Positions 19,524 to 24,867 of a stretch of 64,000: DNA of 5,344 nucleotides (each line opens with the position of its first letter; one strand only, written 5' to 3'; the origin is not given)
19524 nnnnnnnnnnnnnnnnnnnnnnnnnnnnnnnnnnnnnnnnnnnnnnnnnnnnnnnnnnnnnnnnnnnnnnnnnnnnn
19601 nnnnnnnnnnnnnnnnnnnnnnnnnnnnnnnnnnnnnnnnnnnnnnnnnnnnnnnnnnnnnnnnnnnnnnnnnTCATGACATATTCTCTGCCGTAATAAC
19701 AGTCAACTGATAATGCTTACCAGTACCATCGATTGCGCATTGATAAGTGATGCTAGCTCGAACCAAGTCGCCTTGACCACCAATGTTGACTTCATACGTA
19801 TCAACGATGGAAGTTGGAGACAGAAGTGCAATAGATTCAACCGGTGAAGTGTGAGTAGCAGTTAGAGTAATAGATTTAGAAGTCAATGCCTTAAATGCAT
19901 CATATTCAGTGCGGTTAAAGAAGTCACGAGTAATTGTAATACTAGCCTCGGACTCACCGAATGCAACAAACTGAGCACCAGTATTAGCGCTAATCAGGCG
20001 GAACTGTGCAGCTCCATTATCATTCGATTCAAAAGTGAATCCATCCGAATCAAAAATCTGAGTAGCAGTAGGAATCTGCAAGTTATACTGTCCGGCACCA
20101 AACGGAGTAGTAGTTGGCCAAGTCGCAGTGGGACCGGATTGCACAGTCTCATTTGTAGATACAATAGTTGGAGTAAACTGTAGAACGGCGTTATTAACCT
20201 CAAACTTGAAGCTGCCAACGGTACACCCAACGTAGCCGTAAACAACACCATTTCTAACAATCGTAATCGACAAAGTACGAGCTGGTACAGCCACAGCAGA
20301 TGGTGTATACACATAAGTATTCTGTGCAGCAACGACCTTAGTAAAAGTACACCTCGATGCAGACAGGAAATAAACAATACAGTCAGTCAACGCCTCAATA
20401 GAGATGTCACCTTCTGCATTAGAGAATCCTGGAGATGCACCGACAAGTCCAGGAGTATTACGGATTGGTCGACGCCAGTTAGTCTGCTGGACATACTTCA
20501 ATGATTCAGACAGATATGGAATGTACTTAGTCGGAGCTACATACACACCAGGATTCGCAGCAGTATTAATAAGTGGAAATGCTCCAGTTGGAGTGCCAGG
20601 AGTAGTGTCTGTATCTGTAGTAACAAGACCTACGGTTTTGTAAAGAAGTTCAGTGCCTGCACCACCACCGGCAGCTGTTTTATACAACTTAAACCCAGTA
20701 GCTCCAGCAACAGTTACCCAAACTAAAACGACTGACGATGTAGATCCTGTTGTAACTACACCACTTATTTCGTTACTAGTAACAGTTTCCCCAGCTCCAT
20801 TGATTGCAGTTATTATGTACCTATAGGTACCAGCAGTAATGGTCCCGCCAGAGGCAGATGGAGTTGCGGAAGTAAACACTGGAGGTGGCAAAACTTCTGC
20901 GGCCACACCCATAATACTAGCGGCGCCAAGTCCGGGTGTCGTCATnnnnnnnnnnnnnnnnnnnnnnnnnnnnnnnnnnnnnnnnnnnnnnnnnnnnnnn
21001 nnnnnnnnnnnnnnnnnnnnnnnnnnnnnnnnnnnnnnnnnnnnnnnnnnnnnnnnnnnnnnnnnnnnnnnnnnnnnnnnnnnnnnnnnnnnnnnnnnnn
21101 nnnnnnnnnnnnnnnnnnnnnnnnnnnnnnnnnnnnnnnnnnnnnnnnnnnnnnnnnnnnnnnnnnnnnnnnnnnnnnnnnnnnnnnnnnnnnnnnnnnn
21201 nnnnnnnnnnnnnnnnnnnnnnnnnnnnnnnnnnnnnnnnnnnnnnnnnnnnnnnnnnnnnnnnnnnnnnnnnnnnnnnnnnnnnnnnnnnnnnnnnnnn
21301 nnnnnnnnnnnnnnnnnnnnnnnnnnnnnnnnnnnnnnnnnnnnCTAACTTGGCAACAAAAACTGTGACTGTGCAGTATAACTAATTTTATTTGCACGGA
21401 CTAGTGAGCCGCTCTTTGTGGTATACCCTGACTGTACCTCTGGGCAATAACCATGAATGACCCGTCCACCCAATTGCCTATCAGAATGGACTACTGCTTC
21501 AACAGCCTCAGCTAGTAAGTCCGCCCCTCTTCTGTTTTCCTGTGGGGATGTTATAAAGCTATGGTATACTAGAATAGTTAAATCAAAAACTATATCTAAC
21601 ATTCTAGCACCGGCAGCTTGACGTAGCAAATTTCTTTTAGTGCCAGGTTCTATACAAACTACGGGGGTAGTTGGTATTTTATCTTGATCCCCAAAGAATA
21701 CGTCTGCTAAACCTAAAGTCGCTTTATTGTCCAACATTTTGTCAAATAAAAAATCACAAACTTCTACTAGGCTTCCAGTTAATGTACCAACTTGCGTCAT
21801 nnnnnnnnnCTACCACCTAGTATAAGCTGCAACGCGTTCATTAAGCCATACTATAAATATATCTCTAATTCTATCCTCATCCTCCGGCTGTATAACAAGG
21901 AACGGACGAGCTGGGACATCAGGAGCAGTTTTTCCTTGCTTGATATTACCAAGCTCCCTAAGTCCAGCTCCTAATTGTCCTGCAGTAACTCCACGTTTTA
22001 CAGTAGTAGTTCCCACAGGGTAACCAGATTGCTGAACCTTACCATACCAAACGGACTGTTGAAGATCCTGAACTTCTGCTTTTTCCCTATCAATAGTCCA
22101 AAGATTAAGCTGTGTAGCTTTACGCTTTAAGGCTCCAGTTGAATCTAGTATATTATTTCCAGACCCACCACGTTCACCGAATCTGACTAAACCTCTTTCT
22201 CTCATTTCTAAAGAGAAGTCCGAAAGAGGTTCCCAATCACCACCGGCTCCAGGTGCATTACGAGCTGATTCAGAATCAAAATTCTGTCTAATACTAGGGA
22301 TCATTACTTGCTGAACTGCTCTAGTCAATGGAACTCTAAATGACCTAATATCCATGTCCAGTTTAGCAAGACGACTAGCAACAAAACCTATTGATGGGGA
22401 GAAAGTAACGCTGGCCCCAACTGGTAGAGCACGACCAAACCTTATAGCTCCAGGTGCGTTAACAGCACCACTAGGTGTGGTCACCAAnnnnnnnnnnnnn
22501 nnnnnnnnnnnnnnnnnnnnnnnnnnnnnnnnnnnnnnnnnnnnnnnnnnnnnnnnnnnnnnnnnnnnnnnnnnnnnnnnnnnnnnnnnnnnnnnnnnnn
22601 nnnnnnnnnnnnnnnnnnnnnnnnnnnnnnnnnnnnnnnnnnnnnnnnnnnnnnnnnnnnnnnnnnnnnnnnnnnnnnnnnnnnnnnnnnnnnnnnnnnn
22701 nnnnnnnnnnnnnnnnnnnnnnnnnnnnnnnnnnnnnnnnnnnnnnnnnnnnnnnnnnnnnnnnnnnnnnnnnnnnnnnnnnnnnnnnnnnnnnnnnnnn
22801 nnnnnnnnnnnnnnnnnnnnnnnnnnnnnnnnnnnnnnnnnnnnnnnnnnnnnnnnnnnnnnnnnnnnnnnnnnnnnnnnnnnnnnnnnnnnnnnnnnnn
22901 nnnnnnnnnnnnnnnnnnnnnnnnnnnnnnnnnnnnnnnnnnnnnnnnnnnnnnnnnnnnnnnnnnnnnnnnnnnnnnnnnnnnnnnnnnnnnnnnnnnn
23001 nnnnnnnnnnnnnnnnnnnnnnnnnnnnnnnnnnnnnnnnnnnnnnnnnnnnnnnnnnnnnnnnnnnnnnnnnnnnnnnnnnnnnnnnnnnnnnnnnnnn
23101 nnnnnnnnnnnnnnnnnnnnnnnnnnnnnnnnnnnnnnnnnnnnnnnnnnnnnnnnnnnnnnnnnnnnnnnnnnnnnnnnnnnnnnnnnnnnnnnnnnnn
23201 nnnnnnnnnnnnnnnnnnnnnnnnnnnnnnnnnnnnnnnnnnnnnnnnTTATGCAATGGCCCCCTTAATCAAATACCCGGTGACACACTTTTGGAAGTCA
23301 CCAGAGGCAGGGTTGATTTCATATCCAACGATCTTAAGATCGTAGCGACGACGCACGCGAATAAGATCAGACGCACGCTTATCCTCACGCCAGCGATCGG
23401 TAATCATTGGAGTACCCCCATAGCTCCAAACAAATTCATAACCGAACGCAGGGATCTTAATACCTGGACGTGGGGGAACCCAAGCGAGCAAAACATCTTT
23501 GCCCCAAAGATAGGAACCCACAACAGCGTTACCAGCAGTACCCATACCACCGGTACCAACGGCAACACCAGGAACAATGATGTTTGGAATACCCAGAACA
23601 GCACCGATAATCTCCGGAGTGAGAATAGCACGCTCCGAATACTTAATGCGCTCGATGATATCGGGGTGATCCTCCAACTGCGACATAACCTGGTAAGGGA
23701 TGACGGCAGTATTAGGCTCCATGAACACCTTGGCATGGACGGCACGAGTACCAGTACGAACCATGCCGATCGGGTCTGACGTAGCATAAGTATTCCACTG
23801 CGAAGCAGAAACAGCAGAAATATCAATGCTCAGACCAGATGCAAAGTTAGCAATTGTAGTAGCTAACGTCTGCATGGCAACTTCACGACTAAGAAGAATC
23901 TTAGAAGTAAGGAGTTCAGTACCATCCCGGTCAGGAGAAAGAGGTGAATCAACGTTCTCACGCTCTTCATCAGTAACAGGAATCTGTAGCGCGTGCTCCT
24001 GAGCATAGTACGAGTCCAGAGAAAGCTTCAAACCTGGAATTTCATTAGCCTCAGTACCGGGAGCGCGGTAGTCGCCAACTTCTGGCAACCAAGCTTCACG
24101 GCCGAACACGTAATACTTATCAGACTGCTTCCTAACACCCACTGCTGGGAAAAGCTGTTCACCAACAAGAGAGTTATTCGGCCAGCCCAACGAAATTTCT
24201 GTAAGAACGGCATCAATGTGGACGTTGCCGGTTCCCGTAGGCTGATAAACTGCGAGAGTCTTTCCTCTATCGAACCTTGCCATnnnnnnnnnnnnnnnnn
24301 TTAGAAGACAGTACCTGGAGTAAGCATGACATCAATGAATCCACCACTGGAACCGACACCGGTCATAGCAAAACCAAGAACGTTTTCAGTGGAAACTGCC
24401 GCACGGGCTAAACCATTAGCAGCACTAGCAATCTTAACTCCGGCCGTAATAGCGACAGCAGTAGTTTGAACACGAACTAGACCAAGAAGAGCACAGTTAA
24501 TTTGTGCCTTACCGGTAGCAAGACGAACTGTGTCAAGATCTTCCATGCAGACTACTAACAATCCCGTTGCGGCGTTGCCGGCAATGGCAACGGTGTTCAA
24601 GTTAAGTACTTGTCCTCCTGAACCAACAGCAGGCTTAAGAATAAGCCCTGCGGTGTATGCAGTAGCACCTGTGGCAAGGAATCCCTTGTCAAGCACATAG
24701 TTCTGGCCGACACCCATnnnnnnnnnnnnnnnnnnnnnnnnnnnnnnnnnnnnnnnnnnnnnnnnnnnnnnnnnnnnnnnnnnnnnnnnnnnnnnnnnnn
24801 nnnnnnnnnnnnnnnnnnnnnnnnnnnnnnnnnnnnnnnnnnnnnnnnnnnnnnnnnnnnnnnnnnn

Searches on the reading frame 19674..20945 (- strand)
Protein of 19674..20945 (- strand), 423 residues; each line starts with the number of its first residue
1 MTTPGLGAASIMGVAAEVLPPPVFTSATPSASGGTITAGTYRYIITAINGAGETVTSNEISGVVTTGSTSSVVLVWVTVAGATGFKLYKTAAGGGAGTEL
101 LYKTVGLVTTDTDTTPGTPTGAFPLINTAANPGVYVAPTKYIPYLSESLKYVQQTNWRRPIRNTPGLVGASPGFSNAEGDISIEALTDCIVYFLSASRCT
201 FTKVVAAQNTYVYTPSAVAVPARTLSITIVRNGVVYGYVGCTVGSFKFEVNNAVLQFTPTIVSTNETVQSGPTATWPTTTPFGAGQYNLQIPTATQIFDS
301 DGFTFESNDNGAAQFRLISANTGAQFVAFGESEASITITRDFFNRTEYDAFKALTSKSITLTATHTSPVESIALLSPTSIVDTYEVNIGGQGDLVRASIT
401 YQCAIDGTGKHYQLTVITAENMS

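Call 16: search_protein_families(library=phrogs, proteins=[window:19674-20945:-], max_evalue=0.01)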
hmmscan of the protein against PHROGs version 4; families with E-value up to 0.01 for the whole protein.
window:19674-20945:- (423 aa): 1 family
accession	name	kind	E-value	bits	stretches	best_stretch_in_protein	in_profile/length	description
phrog_8040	-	connector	0.0028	17.6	1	20-96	131-205/396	head closure Hc3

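Call 20: search_protein_families(library=pfam, proteins=[window:19674-20945:-], max_evalue=0.01)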
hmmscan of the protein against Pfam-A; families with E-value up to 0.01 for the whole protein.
window:19674-20945:- (423 aa): 0 families

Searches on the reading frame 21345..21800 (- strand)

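Call 16: search_protein_families(library=phrogs, proteins=[window:21345-21800:-], max_evalue=0.01)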
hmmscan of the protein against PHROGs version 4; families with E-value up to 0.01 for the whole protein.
window:21345-21800:- (151 aa): 1 family
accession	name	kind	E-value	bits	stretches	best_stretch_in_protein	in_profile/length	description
phrog_8346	-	unknown function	8.5e-06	26.9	1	33-114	30-107/143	-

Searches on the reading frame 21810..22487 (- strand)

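Call 16: search_protein_families(library=phrogs, proteins=[window:21810-22487:-], max_evalue=0.01)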
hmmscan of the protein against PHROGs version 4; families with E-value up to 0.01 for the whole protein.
window:21810-22487:- (225 aa): 1 family
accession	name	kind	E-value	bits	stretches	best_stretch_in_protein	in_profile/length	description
phrog_26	-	connector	2.5e-13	51.1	1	38-220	92-231/321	tail completion or Neck1 protein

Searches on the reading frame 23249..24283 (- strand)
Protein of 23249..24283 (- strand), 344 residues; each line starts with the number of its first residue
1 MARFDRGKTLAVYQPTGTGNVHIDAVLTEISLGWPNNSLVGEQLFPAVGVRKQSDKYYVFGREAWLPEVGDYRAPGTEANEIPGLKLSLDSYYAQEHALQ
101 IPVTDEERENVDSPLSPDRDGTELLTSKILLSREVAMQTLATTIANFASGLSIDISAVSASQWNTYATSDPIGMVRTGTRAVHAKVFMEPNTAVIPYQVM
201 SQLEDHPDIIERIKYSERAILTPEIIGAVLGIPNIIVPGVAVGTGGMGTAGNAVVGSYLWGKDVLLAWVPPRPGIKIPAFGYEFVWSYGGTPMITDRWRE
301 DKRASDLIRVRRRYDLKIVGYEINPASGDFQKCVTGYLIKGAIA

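Call 15: search_protein_families(library=phrogs, proteins=[window:23249-24283:-], max_evalue=0.01)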
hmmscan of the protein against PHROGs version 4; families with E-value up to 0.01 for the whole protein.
window:23249-24283:- (344 aa): 2 families
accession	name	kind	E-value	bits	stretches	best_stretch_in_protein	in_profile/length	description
phrog_1005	-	head and packaging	5.3e-72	243.7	1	19-342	8-313/315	major head protein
phrog_29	-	head and packaging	0.00025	21.3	0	160-222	188-251/439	major head protein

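Call 20: search_protein_families(library=pfam, proteins=[window:23249-24283:-], max_evalue=0.01)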
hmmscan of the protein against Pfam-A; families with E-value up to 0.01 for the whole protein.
window:23249-24283:- (344 aa): 0 families

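Call 75: search_dna_similar(query=window:23249-24283:-, collection=phages, mode=protein, max_evalue=0.00001, max_rows=15)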
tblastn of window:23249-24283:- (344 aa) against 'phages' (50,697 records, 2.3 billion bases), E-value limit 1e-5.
Records with a match: 97; places in all: 97; records where one place covers at least 80% of the query: 64.
Best place of each record, by identity: <60% 97.
By first word of the organism name: Pseudomonas 30; Arthrobacter 14; Rhizobium 11; Burkholderia 9; Roseobacter 6; Ralstonia 3; Brevibacillus 3; Rhodobacter 3; Escherichia 2; Stenotrophomonas 2; and 12 more.
By host as written in the record: Pseudomonas aeruginosa 18; Arthrobacter sp. ATCC 21022 11; - 9; Burkholderia sp. 5; Roseobacter denitrificans OCh114 4; Arthrobacter globiformis B-2979 3; Brevibacillus laterosporus 3; Burkholderia thailandensis 2; and 38 more.
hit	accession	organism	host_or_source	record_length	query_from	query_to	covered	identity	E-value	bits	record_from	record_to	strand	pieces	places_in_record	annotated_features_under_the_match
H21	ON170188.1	Ralstonia phage YO107_2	Ralstonia solanacearum T440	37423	23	322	87%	33.1%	1e-30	128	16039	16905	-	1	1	record has no annotation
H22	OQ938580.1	Arthrobacter phage Ottawa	Arthrobacter globiformis B-2979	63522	5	327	94%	29.5%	1e-35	142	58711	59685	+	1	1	100: major capsid protein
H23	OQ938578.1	Arthrobacter phage Kharcho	Arthrobacter globiformis B-2979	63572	5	327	94%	29.5%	1e-35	142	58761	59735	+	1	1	100: major capsid protein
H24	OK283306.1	Roseobacter phage RDJL6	Roseobacter denitrificans OCh 114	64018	14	344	96%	28.7%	3e-31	130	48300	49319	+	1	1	capsid related protein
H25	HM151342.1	Roseobacter phage RDJL Phi 1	Roseobacter denitrificans OCh114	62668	14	344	96%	28.5%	1e-29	125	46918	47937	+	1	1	capsid related protein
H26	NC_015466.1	Roseobacter phage RDJL Phi 1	Roseobacter denitrificans OCh114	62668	14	344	96%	28.5%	1e-29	125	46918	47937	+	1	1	major head protein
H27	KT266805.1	Roseobacter phage RDJL Phi 2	Roseobacter denitrificans OCh114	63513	14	344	96%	28.2%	1e-29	125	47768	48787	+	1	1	capsid related protein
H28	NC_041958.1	Roseobacter phage RDJL Phi 2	Roseobacter denitrificans OCh114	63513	14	344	96%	28.2%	1e-29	125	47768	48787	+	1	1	major head protein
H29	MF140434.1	Arthrobacter phage Wheelbite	Arthrobacter sp. ATCC 21022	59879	15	323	90%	29.6%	4e-26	115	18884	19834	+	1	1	25: major capsid protein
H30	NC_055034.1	Arthrobacter phage Wheelbite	Arthrobacter sp. ATCC 21022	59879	15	323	90%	29.6%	4e-26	115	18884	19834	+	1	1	25: major head protein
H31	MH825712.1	Microbacterium phage ValentiniPuff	Microbacterium paraoxydans NRRL B-14843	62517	11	323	91%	28.8%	1e-27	119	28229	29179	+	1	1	56: major capsid protein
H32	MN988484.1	Rhizobium phage RHph_Y60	Rhizobium etli TAL182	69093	19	320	88%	29.8%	1e-29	125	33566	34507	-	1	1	major capsid protein E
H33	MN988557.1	Rhizobium phage RHph_Y52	Rhizobium phaseoli IE6794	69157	19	320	88%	29.8%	1e-29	125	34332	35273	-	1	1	major capsid protein E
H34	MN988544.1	Rhizobium phage RHph_Y21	Rhizobium phaseoli N841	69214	19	320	88%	29.8%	1e-29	125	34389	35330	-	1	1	major capsid protein E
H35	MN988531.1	Rhizobium phage RHph_Y5A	Rhizobium phaseoli N161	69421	19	320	88%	29.8%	1e-29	125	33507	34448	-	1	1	major capsid protein E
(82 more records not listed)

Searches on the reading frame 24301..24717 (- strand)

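Call 15: search_protein_families(library=phrogs, proteins=[window:24301-24717:-], max_evalue=0.01)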
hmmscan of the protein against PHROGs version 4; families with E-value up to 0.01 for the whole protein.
window:24301-24717:- (138 aa): 1 family
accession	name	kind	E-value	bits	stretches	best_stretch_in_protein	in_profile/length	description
phrog_673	-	head and packaging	0.00019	22.5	1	42-135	44-131/260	head scaffolding protein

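Call 20: search_protein_families(library=pfam, proteins=[window:24301-24717:-], max_evalue=0.01)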
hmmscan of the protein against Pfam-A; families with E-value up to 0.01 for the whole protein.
window:24301-24717:- (138 aa): 0 families
